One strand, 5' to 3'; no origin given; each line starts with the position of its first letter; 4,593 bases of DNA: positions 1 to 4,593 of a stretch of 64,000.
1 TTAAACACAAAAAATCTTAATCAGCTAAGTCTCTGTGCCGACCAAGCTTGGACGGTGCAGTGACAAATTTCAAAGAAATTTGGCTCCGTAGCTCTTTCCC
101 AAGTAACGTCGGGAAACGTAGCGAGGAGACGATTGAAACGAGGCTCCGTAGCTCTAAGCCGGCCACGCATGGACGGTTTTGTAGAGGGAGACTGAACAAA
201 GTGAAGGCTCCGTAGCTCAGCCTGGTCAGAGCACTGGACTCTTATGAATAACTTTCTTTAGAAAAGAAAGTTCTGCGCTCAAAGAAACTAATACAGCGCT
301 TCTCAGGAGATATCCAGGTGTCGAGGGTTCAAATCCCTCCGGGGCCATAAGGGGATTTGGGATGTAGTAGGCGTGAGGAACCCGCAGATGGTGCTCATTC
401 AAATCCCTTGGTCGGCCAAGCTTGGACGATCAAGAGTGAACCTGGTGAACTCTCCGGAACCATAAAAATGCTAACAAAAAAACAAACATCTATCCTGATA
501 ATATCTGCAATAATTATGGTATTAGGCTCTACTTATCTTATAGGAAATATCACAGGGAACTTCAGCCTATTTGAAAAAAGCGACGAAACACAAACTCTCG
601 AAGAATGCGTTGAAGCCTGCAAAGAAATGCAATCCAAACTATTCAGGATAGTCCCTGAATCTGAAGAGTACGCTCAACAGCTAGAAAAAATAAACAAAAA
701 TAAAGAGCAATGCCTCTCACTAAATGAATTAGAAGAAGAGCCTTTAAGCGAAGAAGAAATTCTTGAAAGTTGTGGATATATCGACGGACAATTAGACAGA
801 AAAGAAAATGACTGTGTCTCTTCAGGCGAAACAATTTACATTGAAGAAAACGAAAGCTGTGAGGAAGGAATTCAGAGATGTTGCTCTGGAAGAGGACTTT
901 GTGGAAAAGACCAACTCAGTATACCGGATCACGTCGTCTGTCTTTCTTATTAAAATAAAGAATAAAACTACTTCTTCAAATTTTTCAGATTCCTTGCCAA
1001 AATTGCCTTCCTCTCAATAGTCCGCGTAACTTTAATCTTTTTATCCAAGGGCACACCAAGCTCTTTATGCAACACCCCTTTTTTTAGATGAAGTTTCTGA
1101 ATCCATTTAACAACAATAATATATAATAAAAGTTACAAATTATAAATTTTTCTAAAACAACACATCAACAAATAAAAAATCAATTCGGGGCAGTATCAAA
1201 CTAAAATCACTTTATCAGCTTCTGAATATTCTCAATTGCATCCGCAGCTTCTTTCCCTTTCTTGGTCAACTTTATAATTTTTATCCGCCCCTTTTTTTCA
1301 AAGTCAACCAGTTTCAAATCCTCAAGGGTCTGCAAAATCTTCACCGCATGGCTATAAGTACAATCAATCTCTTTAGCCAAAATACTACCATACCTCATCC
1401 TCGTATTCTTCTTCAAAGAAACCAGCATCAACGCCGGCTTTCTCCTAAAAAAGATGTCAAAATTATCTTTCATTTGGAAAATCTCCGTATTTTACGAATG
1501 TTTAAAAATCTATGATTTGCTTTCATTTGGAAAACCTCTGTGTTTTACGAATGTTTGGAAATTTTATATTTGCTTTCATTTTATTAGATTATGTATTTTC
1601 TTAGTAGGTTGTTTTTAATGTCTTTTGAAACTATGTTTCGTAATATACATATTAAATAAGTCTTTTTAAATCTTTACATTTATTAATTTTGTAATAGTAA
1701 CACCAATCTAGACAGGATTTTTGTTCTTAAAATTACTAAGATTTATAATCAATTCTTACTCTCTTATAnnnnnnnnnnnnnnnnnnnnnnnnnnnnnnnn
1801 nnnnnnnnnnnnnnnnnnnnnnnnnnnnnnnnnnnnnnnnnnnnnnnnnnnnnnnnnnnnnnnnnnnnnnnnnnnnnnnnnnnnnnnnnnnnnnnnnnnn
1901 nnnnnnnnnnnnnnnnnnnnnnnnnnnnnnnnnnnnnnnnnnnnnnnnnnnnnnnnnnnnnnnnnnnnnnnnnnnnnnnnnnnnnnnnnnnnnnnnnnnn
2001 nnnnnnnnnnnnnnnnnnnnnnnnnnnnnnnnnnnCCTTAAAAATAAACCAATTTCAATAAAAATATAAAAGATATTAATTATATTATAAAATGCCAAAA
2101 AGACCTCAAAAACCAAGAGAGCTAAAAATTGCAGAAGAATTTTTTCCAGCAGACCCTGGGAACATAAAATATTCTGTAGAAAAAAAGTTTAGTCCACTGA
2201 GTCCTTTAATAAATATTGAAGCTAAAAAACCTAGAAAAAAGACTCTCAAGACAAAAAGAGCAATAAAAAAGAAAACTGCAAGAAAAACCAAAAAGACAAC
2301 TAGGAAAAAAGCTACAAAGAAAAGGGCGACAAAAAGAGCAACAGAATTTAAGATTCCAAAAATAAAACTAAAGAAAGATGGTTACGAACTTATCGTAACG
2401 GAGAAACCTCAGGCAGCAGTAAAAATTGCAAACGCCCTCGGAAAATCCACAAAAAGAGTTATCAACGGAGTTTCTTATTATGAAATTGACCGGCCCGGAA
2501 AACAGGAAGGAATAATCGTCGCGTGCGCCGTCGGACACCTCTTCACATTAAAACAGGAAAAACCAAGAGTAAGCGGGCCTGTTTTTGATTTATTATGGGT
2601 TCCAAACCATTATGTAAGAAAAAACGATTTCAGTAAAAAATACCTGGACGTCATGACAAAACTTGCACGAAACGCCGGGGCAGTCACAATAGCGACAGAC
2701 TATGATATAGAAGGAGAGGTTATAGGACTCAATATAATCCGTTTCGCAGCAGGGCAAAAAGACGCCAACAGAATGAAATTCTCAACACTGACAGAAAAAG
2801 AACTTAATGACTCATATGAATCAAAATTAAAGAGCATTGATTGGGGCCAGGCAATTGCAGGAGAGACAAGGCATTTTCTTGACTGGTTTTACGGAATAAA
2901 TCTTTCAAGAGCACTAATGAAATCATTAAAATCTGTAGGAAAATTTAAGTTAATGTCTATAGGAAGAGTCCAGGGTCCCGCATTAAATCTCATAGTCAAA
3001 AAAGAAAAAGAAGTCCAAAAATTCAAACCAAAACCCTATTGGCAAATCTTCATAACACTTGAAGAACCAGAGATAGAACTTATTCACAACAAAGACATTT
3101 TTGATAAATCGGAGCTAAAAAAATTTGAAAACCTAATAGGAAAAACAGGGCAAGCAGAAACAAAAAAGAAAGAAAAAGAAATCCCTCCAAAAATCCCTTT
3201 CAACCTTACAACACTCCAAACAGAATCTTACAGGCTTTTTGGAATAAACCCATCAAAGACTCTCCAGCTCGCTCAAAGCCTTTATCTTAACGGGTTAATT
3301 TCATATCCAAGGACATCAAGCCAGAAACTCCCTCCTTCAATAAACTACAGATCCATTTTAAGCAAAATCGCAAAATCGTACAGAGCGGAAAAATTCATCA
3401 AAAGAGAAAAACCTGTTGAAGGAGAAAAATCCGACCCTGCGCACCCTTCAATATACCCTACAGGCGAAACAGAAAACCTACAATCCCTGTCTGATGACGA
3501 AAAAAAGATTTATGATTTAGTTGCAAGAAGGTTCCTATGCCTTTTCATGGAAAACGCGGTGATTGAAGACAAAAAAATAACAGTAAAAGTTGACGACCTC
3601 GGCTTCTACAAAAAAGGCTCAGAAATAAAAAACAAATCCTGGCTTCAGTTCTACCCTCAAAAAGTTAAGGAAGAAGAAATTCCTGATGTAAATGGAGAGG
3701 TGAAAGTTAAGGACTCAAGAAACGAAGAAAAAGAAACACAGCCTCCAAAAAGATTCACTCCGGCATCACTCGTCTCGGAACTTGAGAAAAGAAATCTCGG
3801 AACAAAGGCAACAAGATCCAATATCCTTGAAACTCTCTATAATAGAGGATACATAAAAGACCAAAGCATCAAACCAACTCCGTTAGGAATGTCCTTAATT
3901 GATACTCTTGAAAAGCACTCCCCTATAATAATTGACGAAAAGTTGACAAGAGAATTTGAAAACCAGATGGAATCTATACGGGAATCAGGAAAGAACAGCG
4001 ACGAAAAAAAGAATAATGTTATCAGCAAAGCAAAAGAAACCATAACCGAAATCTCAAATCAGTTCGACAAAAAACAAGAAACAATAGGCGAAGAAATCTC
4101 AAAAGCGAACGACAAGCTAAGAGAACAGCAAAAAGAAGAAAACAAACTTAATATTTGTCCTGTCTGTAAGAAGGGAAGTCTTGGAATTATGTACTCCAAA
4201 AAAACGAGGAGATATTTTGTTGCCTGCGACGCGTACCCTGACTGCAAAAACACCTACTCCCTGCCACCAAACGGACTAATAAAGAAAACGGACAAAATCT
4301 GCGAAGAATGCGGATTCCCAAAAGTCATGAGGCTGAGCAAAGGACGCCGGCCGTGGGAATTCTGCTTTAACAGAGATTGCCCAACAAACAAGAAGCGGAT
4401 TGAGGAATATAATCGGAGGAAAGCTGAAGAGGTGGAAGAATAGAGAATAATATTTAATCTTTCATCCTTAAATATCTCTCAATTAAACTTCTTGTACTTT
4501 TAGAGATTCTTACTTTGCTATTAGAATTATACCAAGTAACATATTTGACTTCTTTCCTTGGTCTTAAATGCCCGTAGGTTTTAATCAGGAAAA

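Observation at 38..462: tRNA-Lys sits inside nested, decaying copies of its own 5' and 3' termini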

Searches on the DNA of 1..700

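Call 8: search_rna_families(source=window, start=1, end=700, threshold=evalue, max_evalue=10, show_alignments=4)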
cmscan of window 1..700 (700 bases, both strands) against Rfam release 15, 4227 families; matches with E-value up to 10: 3.
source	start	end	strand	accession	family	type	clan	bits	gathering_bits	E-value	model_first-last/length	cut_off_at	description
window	206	347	+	RF00005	tRNA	Gene; tRNA;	CL00001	55.4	29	3.7e-11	1-71/71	no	tRNA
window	323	339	-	RF04351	Plastid-psbl-rps4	Cis-reg;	-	17.9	68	0.63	9-25/53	no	Plastid-psbl-rps4 3UTR RNA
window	118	139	+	RF01322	CRISPR-DR9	Gene; CRISPR;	-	15.8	45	1.9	1-37/37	no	CRISPR RNA direct repeat element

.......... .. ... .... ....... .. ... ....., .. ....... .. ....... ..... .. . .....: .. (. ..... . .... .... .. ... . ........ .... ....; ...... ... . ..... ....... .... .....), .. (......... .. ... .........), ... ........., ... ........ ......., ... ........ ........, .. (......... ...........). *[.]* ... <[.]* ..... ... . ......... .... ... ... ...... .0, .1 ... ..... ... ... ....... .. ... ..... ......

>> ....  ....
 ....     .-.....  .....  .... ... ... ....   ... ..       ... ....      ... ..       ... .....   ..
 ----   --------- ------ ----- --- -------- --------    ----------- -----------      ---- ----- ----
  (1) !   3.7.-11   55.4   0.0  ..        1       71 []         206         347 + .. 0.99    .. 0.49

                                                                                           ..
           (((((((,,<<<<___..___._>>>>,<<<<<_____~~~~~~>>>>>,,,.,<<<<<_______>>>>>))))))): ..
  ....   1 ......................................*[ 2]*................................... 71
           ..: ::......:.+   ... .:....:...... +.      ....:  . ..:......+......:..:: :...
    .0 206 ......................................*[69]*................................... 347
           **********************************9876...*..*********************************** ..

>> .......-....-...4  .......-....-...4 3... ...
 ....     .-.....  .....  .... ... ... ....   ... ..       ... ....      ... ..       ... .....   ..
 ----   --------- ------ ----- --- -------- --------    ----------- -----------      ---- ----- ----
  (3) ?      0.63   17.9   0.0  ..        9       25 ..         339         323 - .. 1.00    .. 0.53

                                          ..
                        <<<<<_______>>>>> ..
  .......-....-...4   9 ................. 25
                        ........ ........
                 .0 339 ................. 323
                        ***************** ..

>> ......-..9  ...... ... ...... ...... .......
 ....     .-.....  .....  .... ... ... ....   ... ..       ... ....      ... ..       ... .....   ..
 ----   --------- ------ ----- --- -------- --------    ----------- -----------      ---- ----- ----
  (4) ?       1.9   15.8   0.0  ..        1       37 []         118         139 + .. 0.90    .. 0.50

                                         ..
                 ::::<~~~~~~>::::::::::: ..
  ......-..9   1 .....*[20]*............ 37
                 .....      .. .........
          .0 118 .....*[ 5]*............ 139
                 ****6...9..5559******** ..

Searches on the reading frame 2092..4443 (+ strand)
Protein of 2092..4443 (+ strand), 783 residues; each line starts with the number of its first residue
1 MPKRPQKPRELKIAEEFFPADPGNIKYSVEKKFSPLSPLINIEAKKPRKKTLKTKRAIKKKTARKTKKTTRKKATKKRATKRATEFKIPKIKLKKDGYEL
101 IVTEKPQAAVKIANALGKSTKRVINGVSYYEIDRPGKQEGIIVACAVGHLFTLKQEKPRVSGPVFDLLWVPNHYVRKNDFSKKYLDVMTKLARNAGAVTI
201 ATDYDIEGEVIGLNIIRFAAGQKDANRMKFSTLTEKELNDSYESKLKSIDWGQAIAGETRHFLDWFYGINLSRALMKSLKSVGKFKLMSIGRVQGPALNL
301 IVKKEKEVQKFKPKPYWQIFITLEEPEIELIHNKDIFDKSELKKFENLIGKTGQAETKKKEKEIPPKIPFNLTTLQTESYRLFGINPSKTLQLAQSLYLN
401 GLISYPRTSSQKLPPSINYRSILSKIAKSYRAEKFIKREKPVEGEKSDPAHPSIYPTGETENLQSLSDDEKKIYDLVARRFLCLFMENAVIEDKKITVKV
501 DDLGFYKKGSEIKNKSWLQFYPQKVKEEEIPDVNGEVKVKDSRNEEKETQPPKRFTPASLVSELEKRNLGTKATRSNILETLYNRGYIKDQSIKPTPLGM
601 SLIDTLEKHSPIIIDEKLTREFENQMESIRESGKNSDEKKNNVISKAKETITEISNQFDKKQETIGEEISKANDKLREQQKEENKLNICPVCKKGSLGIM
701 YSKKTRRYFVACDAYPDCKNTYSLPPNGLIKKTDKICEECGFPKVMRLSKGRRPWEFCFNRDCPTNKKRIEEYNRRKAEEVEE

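Call 7: find_encoding_contigs(protein=window:2092-4443:+, flank=10000, max_places=10)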
Protein window:2092-4443:+ (783 aa): 1 contig read that carries it; 1 place shown.
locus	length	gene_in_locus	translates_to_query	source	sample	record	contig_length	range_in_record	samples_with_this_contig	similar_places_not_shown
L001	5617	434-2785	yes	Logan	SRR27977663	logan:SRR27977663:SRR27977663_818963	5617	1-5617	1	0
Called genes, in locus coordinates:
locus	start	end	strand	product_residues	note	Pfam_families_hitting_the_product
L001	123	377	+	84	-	-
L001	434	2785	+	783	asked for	PF01751:Toprim, PF01131:Topoisom_bac, PF01396:Zn_ribbon_Top1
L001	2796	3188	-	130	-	PF00293:NUDIX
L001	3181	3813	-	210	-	PF02834:LigT_PEase (faint), PF13563:2_5_RNA_ligase2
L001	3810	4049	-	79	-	-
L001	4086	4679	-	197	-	PF04011:LemA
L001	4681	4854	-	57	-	-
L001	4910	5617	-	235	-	?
